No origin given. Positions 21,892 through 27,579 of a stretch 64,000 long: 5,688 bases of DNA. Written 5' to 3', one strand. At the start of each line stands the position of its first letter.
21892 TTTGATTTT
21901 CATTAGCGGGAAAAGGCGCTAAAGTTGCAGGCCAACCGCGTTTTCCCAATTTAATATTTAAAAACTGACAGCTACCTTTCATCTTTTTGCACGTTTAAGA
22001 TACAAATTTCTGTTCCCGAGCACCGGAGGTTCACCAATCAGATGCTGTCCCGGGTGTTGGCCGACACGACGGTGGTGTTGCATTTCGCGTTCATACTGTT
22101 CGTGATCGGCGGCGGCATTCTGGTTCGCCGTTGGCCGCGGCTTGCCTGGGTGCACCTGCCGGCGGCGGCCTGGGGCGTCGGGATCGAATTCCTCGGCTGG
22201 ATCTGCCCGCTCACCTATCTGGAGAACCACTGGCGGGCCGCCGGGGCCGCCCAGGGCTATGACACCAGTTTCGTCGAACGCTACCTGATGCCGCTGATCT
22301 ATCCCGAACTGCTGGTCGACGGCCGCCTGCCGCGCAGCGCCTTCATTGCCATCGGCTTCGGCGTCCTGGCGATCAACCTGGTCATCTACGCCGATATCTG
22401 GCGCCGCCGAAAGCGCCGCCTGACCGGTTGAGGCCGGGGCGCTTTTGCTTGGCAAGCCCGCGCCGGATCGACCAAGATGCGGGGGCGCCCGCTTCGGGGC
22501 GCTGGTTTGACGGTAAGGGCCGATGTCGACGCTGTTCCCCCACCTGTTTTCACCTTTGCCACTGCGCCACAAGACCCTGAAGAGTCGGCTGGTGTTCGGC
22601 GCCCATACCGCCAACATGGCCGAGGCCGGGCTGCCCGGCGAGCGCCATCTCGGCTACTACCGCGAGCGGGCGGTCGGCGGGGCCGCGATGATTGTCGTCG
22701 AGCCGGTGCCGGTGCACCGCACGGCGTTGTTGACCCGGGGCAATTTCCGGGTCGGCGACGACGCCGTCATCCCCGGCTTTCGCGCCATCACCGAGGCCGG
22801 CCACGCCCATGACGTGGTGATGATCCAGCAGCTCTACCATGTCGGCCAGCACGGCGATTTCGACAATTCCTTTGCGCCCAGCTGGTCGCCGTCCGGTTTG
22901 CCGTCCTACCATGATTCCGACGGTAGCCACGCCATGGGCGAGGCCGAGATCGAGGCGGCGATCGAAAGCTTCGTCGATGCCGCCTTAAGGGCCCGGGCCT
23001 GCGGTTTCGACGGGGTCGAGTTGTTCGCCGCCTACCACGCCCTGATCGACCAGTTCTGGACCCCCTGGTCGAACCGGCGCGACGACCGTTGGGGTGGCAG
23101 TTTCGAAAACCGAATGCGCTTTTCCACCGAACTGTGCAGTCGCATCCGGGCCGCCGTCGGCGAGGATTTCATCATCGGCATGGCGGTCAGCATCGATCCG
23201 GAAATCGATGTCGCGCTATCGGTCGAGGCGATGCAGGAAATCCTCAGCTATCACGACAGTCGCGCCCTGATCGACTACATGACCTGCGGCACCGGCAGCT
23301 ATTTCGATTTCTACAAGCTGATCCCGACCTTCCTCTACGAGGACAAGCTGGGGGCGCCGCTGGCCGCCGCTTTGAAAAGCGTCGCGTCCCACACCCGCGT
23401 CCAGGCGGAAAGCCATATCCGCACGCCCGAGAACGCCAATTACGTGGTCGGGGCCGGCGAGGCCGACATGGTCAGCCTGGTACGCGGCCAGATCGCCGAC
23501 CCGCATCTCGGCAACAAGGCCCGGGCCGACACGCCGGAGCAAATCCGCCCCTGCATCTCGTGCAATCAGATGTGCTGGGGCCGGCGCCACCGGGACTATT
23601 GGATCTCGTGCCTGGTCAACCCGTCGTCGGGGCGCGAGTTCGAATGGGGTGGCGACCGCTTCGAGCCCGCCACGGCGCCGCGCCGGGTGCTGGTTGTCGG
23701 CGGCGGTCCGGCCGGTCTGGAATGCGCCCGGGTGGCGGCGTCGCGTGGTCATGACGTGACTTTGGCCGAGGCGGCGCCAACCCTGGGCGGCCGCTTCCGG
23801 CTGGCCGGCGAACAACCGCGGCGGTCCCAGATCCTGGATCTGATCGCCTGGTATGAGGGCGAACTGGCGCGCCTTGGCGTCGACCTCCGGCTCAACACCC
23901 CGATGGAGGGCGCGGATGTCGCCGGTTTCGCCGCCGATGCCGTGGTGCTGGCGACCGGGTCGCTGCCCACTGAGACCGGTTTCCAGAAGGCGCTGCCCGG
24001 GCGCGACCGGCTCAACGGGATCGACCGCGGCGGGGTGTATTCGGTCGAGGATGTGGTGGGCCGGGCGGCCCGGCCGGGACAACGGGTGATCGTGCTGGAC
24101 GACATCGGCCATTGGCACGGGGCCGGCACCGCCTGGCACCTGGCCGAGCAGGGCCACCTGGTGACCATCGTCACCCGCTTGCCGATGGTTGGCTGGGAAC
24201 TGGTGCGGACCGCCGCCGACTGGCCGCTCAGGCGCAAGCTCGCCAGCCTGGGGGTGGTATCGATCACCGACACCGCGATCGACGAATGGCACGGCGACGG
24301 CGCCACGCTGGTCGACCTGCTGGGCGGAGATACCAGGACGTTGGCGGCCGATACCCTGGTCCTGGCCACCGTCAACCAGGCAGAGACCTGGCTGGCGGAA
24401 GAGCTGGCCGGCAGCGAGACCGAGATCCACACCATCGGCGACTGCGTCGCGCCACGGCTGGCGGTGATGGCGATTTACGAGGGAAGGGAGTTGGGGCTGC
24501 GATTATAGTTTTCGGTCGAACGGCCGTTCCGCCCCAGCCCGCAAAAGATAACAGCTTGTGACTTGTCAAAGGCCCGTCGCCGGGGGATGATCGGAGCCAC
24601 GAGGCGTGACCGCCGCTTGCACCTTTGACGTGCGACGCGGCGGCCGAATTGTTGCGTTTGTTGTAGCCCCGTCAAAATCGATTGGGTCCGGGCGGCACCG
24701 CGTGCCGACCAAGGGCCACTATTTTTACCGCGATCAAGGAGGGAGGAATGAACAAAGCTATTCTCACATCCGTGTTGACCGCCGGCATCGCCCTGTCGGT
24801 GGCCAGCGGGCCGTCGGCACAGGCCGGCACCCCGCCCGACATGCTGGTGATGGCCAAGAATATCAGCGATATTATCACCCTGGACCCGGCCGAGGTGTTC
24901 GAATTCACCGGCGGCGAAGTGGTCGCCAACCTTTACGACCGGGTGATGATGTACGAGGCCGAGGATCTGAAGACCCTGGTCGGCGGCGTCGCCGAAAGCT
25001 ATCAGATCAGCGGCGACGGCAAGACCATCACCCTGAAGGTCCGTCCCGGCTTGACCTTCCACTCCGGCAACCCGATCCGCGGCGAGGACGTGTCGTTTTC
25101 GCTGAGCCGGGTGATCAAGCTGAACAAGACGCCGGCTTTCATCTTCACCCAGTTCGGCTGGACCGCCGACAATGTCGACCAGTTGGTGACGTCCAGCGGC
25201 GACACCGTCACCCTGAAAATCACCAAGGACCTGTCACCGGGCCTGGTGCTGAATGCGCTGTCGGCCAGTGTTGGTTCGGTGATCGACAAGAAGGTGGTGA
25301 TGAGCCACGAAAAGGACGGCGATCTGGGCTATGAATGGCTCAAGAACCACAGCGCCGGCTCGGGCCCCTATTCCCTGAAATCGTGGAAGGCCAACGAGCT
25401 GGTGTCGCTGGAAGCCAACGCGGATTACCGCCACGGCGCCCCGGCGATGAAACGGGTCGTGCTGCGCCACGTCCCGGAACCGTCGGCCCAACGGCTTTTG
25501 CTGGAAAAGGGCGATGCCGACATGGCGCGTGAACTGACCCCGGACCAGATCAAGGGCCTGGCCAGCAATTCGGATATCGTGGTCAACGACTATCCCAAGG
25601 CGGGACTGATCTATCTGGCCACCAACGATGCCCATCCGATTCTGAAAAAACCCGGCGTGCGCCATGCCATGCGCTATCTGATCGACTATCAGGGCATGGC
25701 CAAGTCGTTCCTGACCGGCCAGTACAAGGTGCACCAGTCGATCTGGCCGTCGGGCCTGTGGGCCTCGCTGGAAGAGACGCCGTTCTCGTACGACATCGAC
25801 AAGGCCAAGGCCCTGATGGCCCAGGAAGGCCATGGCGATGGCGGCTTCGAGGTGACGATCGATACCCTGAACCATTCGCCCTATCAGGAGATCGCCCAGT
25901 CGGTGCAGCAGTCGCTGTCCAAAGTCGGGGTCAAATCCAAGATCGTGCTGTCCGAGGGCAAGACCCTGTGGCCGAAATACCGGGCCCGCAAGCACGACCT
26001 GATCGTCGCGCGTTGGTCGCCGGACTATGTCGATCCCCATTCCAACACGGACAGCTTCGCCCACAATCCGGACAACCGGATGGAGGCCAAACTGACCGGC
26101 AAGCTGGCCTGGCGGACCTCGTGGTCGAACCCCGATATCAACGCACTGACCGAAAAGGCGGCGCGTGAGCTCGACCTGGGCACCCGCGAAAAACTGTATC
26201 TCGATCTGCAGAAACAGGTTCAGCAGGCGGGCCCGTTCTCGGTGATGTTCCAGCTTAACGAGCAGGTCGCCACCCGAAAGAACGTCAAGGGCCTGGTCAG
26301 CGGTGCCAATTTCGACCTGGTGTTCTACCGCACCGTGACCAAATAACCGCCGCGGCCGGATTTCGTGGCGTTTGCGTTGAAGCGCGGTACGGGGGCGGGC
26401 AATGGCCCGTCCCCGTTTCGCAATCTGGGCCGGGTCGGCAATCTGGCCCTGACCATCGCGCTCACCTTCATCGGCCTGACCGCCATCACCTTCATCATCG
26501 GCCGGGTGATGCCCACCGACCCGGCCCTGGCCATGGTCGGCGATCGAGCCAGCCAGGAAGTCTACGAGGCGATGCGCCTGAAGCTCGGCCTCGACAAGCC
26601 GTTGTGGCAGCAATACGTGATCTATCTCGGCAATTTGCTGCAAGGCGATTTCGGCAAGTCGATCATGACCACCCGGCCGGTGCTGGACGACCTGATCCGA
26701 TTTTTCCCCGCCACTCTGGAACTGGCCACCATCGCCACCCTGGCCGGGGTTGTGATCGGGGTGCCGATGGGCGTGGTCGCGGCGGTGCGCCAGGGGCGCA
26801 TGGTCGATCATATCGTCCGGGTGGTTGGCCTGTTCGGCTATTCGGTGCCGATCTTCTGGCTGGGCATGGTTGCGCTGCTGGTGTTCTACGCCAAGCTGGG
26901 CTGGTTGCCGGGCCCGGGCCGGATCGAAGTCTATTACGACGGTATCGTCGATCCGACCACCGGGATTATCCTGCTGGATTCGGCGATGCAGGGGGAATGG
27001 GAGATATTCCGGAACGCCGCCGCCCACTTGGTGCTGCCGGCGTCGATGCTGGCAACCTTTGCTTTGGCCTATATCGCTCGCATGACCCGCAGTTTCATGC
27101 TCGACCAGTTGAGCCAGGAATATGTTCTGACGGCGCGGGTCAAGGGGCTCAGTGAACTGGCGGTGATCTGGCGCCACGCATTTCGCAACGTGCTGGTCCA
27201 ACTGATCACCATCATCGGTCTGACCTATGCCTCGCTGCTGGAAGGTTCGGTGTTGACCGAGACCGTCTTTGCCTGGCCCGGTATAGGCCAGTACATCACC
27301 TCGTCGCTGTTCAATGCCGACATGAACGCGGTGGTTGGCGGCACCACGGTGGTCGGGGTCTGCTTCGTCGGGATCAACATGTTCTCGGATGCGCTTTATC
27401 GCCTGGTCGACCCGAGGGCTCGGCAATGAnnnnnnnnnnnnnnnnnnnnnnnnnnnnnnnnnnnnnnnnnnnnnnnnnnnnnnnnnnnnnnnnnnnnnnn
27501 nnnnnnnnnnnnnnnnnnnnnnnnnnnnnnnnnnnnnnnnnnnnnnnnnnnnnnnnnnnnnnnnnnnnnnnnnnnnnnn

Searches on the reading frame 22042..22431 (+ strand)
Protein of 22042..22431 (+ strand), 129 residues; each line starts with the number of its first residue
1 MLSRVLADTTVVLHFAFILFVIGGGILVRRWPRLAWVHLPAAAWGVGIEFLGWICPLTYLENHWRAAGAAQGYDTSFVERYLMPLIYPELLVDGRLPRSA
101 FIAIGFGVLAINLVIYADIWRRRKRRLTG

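Call 35: search_protein_families(library=pfam, proteins=[window:22042-22431:+], max_evalue=0.00001)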
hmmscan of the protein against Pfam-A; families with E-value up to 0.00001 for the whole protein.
window:22042-22431:+ (129 aa): 1 family
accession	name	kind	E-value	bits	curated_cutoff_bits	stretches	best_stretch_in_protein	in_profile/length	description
PF10861.13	DUF2784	-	7.7e-35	119.7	29.7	1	4-116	1-108/109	Protein of Unknown function (DUF2784)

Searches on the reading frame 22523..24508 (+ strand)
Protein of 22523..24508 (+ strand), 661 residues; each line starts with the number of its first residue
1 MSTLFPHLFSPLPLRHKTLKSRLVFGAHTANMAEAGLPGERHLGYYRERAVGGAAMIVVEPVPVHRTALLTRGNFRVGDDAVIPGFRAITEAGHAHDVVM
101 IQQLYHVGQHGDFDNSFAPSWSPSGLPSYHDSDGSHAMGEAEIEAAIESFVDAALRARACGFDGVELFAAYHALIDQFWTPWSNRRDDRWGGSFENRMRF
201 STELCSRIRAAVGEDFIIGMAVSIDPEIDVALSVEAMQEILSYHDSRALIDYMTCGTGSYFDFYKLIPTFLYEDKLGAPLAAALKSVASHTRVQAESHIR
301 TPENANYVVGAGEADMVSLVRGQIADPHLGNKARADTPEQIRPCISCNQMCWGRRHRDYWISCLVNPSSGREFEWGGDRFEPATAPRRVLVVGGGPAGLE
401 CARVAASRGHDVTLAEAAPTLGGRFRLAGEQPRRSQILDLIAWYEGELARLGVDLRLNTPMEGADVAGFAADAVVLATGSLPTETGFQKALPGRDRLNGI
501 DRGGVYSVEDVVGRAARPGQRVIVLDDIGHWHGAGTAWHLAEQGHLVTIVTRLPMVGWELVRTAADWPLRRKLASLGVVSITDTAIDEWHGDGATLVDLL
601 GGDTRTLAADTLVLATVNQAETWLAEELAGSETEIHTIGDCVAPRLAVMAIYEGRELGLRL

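Call 35: search_protein_families(library=pfam, proteins=[window:22523-24508:+], max_evalue=0.00001)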
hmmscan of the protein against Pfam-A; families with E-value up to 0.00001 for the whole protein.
window:22523-24508:+ (661 aa): 7 families
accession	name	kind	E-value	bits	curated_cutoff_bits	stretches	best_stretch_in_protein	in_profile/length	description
PF00724.26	Oxidored_FMN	-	1.5e-49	169.5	27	1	8-338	2-340/342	NADH:flavin oxidoreductase / NADH oxidase family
PF07992.20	Pyr_redox_2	-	5.4e-18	65.9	26.1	2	378-461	134-206/291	Pyridine nucleotide-disulphide oxidoreductase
PF00070.33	Pyr_redox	-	4.7e-10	40.3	22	0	388-422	1-35/82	Pyridine nucleotide-disulphide oxidoreductase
PF01266.30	DAO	-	5.2e-10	39.8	27.9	0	388-422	1-35/353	FAD dependent oxidoreductase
PF13450.12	NAD_binding_8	-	2.7e-08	34.4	21.9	1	391-425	1-35/68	NAD(P)-binding Rossmann-like domain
PF03486.20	HI0933_like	-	7.1e-08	32.6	50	1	388-430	2-44/244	HI0933-like protein Rossmann domain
PF12831.13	FAD_oxidored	-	5.2e-06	26.5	27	1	389-424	2-37/416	FAD dependent oxidoreductase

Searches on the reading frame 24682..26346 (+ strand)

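Call 35: search_protein_families(library=pfam, proteins=[window:24682-26346:+], max_evalue=0.00001)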
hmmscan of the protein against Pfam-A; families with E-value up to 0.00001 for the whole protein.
window:24682-26346:+ (554 aa): 1 family
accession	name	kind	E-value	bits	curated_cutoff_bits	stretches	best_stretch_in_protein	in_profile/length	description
PF00496.27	SBP_bac_5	-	1.4e-75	255.1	32.4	1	99-464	2-365/368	Bacterial extracellular solute-binding proteins, family 5 Middle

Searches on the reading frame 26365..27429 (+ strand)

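Call 35: search_protein_families(library=pfam, proteins=[window:26365-27429:+], max_evalue=0.00001)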
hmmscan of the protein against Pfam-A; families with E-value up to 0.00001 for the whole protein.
window:26365-27429:+ (354 aa): 2 families
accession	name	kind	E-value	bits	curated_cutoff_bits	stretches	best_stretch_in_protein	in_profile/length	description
PF00528.27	BPD_transp_1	-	1.7e-38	132.6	26.4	1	132-353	1-183/184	Binding-protein-dependent transport system inner membrane component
PF19300.4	BPD_transp_1_N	-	2.5e-11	44.2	23.8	1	31-121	12-114/114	Binding-prot-dependent transport system membrane comp, N-term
